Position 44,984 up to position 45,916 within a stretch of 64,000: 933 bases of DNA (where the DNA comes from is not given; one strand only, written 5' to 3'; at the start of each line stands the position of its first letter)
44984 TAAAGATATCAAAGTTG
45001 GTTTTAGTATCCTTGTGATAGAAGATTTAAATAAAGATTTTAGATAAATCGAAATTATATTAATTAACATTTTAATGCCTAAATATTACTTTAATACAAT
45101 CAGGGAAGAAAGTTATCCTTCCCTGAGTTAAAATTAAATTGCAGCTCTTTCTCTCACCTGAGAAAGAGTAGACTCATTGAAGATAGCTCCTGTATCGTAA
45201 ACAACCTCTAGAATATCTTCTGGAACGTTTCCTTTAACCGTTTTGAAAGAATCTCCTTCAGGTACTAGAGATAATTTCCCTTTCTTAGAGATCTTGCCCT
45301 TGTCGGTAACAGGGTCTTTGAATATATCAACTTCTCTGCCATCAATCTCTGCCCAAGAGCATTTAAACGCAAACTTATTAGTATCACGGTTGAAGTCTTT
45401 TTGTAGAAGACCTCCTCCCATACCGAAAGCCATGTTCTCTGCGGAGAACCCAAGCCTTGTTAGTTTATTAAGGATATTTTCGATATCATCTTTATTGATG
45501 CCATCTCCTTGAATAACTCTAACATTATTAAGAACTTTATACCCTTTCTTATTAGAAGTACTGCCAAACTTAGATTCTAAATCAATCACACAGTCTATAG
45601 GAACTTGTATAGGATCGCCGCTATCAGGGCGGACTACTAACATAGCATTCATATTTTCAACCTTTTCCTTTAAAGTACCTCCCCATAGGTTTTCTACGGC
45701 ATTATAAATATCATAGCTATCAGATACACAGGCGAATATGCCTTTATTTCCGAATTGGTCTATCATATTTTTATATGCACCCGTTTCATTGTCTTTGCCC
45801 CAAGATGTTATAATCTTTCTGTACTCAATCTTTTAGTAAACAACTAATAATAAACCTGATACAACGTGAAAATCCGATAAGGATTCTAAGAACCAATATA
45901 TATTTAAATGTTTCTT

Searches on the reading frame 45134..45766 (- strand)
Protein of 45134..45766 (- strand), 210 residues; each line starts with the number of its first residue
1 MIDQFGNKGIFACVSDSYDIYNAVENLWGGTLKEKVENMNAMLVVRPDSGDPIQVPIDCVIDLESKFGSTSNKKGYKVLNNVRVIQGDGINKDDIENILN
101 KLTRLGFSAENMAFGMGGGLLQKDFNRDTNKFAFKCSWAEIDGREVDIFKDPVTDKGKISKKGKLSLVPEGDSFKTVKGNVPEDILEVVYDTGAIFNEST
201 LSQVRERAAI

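Call 83: search_protein_families(library=pfam, proteins=[window:45134-45766:-], max_evalue=0.01)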
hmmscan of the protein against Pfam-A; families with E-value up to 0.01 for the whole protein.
window:45134-45766:- (210 aa): 1 family
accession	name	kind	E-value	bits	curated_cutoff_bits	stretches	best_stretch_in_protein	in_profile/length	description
PF04095.22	NAPRTase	-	2.2e-33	116.4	20.8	1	5-164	70-221/239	Nicotinate phosphoribosyltransferase (NAPRTase) family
